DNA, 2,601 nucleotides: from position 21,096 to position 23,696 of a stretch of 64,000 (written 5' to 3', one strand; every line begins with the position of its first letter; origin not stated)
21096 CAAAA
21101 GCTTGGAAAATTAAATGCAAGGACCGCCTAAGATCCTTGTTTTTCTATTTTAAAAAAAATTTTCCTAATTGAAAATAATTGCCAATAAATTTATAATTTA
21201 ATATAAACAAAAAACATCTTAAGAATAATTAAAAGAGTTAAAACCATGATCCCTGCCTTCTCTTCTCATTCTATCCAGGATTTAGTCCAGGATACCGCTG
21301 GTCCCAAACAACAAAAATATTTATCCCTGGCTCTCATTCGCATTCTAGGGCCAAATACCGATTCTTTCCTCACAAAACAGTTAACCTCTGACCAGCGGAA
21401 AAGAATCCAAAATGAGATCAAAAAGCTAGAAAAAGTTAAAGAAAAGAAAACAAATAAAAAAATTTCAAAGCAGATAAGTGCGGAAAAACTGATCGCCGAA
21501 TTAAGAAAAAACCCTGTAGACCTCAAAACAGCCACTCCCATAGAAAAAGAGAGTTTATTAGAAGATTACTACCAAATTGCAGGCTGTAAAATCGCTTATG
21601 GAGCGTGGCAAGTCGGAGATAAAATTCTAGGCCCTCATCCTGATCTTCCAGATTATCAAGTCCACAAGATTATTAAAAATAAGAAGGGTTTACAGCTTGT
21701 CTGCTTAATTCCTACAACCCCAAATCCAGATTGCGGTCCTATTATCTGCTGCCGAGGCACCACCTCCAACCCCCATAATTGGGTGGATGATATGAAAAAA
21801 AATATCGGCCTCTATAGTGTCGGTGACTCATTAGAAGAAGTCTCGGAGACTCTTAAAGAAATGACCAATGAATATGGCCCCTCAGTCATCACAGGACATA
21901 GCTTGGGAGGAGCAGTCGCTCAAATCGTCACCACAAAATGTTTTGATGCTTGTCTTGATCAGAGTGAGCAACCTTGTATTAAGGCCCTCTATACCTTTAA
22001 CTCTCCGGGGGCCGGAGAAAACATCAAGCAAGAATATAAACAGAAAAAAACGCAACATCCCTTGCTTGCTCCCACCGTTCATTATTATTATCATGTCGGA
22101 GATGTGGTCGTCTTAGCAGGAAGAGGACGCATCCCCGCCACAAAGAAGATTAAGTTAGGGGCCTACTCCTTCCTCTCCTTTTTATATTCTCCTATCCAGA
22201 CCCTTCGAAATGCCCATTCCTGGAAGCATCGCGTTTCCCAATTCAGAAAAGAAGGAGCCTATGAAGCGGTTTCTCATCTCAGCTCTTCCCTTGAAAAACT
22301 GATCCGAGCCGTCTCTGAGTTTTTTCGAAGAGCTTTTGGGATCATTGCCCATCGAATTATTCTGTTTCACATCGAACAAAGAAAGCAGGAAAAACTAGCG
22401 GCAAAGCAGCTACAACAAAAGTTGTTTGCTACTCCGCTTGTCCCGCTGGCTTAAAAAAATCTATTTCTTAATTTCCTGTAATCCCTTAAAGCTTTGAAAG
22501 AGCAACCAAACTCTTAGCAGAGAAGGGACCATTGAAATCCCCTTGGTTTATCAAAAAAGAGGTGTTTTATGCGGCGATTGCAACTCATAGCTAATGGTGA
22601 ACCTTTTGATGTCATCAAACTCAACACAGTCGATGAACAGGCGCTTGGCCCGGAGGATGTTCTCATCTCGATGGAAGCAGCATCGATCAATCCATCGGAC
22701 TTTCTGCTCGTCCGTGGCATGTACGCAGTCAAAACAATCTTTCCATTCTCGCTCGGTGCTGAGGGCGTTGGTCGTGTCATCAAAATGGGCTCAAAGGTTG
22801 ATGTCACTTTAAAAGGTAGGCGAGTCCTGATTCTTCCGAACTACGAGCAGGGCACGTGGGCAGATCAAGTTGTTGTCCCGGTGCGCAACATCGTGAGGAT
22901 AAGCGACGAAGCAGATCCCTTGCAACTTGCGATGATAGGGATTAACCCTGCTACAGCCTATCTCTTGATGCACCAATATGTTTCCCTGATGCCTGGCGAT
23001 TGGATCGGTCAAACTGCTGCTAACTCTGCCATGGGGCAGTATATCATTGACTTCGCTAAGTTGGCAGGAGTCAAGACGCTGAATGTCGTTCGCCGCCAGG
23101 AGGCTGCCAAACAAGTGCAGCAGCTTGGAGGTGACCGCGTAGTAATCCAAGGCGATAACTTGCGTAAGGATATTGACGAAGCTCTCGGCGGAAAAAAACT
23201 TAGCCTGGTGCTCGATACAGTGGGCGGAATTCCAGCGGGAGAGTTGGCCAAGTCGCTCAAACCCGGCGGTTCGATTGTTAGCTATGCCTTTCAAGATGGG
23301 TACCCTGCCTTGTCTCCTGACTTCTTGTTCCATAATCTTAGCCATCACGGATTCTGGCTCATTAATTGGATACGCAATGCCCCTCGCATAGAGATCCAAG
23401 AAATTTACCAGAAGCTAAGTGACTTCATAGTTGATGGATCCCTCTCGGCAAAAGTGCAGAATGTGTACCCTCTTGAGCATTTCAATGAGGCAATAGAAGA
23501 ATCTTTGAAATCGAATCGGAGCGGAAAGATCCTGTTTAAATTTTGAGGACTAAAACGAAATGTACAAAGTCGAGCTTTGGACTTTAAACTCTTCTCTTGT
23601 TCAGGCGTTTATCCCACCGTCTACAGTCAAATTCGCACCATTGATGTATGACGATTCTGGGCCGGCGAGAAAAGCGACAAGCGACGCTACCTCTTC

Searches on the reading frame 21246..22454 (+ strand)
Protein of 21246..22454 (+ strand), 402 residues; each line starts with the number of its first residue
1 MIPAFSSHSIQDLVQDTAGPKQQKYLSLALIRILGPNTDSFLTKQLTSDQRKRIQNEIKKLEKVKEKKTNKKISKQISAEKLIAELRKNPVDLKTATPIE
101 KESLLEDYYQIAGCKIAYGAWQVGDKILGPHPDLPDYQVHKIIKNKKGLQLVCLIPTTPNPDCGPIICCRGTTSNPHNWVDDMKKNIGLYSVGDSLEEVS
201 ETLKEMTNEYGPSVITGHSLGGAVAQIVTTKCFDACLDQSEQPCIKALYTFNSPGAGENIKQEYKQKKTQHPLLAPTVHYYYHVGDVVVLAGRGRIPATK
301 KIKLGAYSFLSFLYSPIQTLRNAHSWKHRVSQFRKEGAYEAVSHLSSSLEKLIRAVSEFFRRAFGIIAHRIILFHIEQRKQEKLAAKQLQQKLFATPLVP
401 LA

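Call 25: search_protein_families(library=pfam, proteins=[window:21246-22454:+], max_evalue=0.01)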
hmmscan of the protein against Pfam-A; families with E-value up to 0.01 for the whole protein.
window:21246-22454:+ (402 aa): 2 families
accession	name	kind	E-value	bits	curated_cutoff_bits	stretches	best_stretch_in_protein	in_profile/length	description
PF01764.32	Lipase_3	-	1.9e-08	34.7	22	1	179-288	28-132/140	Lipase (class 3)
PF11187.14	Mbeg1-like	-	0.00047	20.1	21.1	1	166-268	40-136/224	Mbeg1-like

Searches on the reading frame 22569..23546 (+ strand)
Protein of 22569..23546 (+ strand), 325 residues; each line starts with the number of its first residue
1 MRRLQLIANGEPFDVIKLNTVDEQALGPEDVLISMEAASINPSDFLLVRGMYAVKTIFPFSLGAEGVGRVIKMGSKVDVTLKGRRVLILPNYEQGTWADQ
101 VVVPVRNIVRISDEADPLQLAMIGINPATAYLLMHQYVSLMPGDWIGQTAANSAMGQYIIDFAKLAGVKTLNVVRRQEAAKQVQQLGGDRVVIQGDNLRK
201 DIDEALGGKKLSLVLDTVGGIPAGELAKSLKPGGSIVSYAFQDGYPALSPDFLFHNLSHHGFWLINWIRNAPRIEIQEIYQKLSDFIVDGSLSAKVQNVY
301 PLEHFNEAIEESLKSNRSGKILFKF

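Call 25: search_protein_families(library=pfam, proteins=[window:22569-23546:+], max_evalue=0.01)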
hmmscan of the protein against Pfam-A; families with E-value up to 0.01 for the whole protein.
window:22569-23546:+ (325 aa): 3 families
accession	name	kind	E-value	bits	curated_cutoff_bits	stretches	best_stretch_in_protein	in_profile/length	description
PF00107.32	ADH_zinc_N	-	1.7e-13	51.1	31.8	1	154-269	1-117/129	Zinc-binding dehydrogenase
PF08240.17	ADH_N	-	3.3e-13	50.2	23.5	1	27-112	1-103/104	Alcohol dehydrogenase GroES-like domain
PF13602.12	ADH_zinc_N_2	-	7.5e-10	40.3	27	1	186-321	1-132/134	Zinc-binding dehydrogenase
